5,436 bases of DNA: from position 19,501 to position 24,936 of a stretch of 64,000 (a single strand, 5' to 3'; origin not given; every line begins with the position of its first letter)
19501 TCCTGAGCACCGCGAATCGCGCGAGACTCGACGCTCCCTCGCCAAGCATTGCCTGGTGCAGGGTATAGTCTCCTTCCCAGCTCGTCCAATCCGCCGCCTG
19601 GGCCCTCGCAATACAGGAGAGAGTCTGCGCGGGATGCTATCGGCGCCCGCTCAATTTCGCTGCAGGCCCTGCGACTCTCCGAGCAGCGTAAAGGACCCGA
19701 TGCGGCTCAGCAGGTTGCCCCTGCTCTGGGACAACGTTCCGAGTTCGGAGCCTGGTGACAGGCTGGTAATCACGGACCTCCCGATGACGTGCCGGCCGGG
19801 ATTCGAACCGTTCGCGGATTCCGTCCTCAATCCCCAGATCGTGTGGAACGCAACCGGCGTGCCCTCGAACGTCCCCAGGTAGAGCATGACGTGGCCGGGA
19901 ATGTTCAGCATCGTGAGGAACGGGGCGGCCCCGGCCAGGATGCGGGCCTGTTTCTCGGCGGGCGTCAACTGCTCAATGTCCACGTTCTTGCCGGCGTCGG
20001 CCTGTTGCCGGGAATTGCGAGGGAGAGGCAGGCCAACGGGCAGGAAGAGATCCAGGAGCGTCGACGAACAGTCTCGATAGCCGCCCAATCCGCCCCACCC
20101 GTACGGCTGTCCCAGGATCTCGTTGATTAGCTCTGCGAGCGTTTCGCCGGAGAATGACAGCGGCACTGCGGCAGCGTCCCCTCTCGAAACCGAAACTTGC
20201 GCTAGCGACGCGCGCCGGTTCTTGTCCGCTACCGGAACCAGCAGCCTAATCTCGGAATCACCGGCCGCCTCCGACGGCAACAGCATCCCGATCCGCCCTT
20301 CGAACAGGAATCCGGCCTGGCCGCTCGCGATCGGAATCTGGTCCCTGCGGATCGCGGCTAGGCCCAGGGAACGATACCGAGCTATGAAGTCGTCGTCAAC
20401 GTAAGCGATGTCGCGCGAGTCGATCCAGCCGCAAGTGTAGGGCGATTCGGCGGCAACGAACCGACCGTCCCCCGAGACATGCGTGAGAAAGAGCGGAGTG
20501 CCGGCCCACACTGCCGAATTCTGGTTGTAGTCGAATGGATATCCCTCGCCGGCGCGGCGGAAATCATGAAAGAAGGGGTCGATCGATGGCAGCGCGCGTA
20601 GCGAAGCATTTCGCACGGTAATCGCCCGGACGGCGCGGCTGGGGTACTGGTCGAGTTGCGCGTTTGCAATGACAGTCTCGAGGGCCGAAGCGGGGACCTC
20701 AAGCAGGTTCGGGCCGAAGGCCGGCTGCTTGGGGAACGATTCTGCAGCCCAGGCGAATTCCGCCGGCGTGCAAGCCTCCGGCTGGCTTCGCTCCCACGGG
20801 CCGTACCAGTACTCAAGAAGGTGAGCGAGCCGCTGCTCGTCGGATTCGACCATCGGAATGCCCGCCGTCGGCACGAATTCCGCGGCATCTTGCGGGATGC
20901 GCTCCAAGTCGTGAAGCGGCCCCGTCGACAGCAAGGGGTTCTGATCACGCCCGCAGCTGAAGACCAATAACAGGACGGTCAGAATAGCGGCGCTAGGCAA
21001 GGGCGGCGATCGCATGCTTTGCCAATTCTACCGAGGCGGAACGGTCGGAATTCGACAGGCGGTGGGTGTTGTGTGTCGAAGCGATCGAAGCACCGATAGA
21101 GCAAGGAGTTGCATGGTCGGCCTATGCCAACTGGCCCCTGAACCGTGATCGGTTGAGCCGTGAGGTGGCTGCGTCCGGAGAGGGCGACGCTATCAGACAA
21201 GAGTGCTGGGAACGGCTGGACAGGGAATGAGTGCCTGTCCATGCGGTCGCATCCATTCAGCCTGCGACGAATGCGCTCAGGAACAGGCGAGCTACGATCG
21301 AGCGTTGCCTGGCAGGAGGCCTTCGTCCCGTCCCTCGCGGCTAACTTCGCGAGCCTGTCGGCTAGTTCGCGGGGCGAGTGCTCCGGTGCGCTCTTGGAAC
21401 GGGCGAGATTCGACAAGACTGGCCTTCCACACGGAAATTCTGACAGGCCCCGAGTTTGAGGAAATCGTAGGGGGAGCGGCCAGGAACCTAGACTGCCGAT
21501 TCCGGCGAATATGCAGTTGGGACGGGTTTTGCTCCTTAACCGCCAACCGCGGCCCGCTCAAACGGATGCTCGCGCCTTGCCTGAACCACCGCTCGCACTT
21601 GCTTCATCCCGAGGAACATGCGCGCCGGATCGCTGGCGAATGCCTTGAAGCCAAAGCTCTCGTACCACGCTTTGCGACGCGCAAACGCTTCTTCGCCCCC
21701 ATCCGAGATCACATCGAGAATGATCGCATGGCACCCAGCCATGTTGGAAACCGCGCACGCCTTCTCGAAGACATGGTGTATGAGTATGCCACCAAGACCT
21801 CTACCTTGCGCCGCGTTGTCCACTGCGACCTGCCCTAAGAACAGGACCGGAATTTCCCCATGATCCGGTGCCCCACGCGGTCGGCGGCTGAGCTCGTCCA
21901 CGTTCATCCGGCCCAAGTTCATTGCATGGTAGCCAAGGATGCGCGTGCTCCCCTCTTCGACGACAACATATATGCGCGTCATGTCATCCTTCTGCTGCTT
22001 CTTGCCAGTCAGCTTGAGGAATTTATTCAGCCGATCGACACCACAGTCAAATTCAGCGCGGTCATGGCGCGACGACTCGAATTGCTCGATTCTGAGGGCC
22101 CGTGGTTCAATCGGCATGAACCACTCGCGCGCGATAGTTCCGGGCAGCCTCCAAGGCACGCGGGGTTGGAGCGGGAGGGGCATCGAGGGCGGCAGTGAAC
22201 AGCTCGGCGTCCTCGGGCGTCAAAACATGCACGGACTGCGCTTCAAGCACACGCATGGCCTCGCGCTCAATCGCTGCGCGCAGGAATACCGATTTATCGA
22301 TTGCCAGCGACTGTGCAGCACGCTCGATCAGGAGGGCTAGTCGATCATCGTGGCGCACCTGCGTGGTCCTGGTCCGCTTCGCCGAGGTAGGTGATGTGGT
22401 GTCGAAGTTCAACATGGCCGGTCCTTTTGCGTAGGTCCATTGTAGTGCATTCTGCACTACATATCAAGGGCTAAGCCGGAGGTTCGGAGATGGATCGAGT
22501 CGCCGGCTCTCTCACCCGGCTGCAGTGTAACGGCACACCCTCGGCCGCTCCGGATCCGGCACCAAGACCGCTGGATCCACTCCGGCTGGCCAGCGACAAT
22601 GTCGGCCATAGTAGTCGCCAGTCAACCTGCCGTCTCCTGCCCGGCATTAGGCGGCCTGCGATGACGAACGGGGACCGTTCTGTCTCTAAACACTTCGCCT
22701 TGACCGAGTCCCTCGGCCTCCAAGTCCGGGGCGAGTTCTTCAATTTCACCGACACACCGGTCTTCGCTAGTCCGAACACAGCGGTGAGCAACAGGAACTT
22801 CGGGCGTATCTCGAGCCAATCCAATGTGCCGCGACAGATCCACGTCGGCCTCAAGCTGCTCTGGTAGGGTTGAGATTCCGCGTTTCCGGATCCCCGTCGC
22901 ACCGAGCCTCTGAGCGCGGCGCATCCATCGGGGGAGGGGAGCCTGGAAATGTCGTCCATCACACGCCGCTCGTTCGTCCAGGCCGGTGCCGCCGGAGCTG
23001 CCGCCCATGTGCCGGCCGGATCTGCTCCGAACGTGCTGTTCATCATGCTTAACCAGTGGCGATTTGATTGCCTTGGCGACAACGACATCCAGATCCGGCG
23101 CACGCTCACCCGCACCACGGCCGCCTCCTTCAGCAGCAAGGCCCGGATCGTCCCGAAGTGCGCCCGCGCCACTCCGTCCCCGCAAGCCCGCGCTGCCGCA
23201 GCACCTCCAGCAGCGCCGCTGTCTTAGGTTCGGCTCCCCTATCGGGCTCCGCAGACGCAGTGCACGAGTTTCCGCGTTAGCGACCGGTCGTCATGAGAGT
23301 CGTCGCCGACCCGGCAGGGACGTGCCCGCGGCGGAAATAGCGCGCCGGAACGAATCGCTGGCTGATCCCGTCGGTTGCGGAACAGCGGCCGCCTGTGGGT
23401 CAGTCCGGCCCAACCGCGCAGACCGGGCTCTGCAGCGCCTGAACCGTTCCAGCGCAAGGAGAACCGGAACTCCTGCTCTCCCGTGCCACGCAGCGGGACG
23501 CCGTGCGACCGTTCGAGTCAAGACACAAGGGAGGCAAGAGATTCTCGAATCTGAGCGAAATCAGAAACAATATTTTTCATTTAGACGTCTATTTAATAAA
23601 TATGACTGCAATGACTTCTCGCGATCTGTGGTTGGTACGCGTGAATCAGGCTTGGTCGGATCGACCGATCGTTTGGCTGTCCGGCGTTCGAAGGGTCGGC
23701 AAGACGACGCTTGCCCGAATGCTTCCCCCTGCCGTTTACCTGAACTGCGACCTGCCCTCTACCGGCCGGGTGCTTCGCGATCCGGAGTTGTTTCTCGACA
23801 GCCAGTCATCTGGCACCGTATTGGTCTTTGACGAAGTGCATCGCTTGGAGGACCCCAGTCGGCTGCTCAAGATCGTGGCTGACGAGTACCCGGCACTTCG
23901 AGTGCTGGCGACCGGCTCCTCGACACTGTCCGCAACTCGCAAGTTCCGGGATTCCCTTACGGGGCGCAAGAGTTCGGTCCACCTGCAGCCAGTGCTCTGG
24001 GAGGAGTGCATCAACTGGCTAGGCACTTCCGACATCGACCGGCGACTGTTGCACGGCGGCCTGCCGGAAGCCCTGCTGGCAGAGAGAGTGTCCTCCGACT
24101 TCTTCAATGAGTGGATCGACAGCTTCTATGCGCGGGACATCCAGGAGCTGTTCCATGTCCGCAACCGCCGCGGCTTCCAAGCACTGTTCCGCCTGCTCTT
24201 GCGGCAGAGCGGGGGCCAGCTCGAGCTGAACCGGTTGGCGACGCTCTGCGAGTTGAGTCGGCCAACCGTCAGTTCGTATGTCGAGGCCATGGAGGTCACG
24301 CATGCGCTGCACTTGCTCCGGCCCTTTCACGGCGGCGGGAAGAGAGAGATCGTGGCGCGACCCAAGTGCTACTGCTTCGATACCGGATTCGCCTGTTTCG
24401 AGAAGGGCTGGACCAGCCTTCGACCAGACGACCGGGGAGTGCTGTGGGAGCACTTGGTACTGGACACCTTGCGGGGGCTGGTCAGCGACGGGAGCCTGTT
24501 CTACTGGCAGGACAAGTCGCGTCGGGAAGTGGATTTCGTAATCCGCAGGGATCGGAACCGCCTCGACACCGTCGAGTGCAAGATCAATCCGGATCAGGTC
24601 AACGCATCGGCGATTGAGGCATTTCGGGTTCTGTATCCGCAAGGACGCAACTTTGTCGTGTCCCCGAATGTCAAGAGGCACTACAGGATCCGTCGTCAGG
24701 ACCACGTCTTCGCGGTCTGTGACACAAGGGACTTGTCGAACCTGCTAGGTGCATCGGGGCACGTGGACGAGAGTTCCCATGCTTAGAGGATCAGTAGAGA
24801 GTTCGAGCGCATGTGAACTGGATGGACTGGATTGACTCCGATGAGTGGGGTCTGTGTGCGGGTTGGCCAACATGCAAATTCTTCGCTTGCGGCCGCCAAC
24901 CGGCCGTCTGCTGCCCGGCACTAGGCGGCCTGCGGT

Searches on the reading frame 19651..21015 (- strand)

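Call 20: search_protein_families(library=pfam, proteins=[window:19651-21015:-], max_evalue=0.01)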
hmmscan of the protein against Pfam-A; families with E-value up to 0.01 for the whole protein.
window:19651-21015:- (454 aa): 4 families
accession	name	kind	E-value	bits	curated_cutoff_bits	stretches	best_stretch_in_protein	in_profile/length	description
PF12913.13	SH3_6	-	2.2e-19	69.2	27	1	147-198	1-52/53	SH3 domain (SH3b1 type)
PF12912.12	N_NLPC_P60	-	4.2e-12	46.6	25.4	1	11-124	2-118/118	NLPC_P60 stabilising domain, N term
PF12914.13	SH3_7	-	2.6e-09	37.2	21.3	1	207-249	1-43/47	SH3 domain of SH3b2 type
PF00877.26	NLPC_P60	-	5.7e-08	33.1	23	1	302-382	1-74/105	NlpC/P60 family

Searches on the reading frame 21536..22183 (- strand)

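Call 20: search_protein_families(library=pfam, proteins=[window:21536-22183:-], max_evalue=0.01)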
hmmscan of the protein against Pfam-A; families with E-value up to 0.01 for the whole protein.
window:21536-22183:- (215 aa): 2 families
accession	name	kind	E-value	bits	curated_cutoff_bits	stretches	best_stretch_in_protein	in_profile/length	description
PF13508.13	Acetyltransf_7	-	1.2e-07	32.4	27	1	96-180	28-83/84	Acetyltransferase (GNAT) domain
PF00583.31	Acetyltransf_1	-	9.9e-06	26.3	20.7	1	68-179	33-116/116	Acetyltransferase (GNAT) family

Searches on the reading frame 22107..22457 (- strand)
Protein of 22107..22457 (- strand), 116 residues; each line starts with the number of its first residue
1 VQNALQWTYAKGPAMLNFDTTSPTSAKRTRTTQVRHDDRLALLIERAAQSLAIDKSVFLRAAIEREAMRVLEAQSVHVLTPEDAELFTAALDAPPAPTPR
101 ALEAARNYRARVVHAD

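Call 20: search_protein_families(library=pfam, proteins=[window:22107-22457:-], max_evalue=0.01)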
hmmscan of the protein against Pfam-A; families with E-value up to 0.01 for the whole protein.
window:22107-22457:- (116 aa): 1 family
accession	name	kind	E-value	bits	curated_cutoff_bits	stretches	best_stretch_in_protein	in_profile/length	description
PF08681.18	TacA1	-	4.9e-11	42.9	21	1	35-109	5-79/80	Antitoxin TacA 1-like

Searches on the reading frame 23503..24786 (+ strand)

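Call 20: search_protein_families(library=pfam, proteins=[window:23503-24786:+], max_evalue=0.01)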
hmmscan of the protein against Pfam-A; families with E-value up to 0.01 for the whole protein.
window:23503-24786:+ (427 aa): 3 families
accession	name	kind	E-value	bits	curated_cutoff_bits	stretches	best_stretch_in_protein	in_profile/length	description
PF13635.12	DUF4143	-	1.4e-29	103.3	28.1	1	211-361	2-159/160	Domain of unknown function (DUF4143)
PF13173.12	AAA_14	-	8.1e-22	78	27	1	54-168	2-127/129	AAA domain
PF05496.18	RuvB_N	-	0.009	16.2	27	0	57-119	36-100/159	Holliday junction DNA helicase RuvB P-loop domain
